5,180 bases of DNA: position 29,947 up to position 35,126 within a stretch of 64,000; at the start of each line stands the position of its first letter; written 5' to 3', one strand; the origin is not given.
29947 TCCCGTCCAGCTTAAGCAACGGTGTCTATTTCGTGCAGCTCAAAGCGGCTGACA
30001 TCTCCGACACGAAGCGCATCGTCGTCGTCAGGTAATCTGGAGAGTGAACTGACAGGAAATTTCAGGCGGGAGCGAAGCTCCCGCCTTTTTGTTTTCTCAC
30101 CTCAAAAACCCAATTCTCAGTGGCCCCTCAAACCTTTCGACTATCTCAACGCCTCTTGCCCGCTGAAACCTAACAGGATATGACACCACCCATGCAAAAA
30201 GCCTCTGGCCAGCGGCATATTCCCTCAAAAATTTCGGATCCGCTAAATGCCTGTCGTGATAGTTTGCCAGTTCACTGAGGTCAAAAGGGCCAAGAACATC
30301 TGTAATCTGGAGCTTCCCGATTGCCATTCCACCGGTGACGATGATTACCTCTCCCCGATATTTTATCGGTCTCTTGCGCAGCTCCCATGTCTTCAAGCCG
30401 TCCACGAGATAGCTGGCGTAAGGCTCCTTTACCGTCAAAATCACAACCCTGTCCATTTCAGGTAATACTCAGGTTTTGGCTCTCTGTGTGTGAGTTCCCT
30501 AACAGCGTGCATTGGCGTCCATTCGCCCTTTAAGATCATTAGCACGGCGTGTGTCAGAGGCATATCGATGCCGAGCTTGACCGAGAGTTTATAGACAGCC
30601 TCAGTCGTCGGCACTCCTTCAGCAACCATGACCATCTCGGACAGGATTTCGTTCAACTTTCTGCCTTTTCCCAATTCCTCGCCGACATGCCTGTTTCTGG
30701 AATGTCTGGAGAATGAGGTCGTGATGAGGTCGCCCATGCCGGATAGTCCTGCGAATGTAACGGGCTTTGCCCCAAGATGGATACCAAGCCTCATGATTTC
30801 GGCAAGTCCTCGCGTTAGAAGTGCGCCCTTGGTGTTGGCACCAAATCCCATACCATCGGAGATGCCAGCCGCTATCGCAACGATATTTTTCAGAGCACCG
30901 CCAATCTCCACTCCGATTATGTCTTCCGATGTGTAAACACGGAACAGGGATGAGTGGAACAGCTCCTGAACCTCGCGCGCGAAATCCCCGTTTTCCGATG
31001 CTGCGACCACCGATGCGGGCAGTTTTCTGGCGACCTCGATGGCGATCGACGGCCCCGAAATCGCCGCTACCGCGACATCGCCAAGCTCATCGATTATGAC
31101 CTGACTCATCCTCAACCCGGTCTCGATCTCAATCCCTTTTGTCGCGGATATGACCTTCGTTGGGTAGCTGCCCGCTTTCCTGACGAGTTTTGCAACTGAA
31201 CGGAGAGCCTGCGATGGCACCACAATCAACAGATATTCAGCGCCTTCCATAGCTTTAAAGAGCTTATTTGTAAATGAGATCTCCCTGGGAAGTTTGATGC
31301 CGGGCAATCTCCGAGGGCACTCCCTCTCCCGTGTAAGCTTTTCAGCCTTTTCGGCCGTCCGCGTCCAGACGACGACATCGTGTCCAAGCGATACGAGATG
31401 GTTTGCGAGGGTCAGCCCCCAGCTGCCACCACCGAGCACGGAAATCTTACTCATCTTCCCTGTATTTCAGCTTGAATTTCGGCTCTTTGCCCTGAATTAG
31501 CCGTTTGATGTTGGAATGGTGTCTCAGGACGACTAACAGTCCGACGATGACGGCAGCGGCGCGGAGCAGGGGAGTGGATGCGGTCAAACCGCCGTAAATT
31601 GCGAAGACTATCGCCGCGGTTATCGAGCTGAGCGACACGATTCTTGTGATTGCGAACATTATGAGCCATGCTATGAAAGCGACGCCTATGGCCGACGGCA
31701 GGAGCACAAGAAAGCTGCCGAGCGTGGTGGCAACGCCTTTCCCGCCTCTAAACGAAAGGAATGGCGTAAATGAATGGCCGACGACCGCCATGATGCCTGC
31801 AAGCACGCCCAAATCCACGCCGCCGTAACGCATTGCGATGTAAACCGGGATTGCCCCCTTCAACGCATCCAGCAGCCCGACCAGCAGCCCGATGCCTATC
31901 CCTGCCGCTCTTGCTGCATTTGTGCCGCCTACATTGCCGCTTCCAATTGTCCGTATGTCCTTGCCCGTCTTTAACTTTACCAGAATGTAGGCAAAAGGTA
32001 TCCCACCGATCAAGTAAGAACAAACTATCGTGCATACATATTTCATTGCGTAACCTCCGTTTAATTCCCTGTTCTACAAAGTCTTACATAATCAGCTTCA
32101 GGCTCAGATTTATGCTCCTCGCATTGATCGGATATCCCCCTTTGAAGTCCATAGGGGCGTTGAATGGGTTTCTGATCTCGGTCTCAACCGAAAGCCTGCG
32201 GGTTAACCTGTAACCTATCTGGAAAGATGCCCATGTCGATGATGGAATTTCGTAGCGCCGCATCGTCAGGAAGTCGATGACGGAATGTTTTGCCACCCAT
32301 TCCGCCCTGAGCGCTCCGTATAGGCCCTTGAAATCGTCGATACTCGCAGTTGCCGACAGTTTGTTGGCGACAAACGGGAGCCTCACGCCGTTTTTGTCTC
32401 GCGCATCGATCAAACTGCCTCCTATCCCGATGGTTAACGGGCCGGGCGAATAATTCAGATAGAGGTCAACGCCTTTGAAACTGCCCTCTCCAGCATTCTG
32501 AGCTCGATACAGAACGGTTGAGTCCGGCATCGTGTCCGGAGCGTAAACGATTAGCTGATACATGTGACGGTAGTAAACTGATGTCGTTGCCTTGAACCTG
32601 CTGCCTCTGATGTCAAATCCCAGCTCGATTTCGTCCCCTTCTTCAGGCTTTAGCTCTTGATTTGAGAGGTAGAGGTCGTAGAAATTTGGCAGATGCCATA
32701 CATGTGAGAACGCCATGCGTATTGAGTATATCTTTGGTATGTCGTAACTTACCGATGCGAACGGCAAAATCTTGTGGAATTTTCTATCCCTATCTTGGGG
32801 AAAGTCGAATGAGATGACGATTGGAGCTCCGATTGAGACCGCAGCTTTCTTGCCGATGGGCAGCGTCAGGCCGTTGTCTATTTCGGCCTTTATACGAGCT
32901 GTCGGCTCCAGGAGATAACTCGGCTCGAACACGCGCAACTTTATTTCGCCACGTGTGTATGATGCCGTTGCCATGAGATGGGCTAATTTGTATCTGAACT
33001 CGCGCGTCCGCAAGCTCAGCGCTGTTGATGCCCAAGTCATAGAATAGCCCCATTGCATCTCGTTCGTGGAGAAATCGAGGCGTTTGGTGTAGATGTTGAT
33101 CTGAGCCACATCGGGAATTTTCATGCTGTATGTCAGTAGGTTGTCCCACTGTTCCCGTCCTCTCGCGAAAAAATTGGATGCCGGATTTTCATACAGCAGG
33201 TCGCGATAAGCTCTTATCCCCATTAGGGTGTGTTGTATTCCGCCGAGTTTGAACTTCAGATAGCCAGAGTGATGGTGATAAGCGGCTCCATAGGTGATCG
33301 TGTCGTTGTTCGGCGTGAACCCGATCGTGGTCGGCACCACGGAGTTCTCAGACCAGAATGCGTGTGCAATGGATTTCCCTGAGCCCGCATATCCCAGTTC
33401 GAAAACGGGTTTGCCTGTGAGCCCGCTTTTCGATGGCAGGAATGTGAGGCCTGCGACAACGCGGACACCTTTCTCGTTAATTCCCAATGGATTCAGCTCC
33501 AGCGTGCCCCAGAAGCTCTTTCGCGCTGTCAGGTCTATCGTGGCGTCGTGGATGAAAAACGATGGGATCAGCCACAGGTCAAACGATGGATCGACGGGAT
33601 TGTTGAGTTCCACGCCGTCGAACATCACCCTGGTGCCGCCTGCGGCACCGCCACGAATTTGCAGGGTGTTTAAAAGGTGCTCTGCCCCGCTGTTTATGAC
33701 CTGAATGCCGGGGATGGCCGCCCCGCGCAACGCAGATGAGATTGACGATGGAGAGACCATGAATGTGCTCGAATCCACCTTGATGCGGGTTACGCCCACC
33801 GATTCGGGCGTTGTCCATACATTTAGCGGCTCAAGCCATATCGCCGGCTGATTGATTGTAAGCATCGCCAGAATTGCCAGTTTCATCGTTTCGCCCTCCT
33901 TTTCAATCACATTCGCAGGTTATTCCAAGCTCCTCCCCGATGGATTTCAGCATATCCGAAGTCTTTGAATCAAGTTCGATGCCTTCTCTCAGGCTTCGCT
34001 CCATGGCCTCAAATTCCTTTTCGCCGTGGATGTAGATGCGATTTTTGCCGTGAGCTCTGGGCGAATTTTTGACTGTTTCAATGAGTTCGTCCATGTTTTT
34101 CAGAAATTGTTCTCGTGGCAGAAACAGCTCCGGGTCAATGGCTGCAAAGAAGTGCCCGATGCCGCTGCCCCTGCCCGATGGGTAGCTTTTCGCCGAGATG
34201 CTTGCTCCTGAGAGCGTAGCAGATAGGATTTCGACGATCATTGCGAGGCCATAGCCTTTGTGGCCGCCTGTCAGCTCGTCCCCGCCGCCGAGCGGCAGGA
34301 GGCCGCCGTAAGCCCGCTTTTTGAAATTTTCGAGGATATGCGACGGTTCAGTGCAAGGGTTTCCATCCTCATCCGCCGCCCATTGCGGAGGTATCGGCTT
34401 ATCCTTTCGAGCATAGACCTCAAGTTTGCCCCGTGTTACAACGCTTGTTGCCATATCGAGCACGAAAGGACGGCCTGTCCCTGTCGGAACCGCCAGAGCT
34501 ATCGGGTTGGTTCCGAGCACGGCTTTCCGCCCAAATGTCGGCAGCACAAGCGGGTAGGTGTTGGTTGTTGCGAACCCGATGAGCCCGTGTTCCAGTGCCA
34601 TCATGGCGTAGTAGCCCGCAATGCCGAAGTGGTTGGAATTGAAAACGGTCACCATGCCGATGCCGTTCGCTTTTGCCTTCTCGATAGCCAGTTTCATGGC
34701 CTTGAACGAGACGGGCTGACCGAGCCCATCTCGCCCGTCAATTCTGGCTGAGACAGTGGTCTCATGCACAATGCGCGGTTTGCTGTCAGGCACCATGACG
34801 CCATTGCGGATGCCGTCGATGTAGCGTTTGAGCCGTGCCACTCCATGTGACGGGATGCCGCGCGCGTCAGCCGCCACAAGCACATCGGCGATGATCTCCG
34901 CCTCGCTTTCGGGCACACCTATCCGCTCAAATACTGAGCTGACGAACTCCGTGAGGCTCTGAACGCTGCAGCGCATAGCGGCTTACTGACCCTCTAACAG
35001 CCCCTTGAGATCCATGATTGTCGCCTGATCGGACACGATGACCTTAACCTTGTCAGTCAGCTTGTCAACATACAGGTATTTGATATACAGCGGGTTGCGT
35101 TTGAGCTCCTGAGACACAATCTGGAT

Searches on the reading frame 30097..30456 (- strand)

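Call 29: search_protein_families(library=pfam, proteins=[window:30097-30456:-], max_evalue=0.001)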
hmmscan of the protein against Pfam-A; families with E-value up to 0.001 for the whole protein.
window:30097-30456:- (119 aa): 1 family
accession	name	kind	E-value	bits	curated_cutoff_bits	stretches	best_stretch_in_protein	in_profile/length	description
PF04266.20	ASCH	-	2.4e-07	31.8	21.2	1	7-69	1-67/103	ASCH domain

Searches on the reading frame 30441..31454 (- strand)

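Call 29: search_protein_families(library=pfam, proteins=[window:30441-31454:-], max_evalue=0.001)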
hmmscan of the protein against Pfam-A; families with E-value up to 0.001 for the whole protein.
window:30441-31454:- (337 aa): 7 families
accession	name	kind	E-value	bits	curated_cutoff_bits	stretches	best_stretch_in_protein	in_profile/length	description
PF07479.19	NAD_Gly3P_dh_C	-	4.1e-54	183.1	25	1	178-318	1-141/142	NAD-dependent glycerol-3-phosphate dehydrogenase C-terminus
PF01210.29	NAD_Gly3P_dh_N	-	1.1e-45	155.9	23.1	1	3-158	1-157/158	NAD-dependent glycerol-3-phosphate dehydrogenase N-terminus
PF20618.3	GPD_NAD_C_bact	-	8e-19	68.4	27.6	1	238-304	1-66/66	Bacterial GPD, NAD-dependent C-terminal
PF03807.23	F420_oxidored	-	3.1e-08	34.5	21.6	1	3-106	1-93/94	NADP oxidoreductase coenzyme F420-dependent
PF02558.23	ApbA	-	4.4e-07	30.1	22.2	1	4-115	1-110/150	Ketopantoate reductase PanE/ApbA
PF03446.21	NAD_binding_2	-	1.7e-06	28.6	21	1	3-85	1-70/161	NAD binding domain of 6-phosphogluconate dehydrogenase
PF13579.12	Glyco_trans_4_4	-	0.0007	20.4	29.7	0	15-95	9-94/158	Glycosyl transferase 4-like domain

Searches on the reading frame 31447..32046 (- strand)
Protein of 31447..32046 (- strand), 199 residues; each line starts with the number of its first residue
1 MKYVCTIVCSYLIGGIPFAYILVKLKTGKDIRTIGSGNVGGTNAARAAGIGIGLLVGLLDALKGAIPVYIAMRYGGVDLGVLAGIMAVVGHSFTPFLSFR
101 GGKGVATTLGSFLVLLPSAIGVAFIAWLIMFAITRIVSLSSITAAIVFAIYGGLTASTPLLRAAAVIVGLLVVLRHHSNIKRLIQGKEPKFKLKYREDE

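Call 29: search_protein_families(library=pfam, proteins=[window:31447-32046:-], max_evalue=0.001)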
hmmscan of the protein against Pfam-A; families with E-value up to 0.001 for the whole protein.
window:31447-32046:- (199 aa): 1 family
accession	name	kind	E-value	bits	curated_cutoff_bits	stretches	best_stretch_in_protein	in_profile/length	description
PF02660.20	G3P_acyltransf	-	6.1e-49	166.7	24.1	1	10-183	2-164/164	Glycerol-3-phosphate acyltransferase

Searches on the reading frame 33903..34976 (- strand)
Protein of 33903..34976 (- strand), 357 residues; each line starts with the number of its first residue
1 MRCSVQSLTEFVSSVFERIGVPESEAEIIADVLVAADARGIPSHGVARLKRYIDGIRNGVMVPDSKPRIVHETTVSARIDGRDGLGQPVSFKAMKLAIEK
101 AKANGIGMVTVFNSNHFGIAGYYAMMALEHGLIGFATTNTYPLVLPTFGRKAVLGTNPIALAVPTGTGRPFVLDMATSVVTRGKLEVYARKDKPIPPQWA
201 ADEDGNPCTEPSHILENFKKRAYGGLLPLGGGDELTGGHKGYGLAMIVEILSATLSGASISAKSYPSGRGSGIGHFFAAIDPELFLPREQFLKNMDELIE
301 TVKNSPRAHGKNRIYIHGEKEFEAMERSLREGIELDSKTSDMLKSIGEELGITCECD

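Call 29: search_protein_families(library=pfam, proteins=[window:33903-34976:-], max_evalue=0.001)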
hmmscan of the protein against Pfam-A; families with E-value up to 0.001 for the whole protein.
window:33903-34976:- (357 aa): 1 family
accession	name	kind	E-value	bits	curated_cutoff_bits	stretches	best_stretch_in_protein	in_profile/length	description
PF02615.19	Ldh_2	-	2.1e-130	435.2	38.8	1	4-343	2-332/333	Malate/L-lactate dehydrogenase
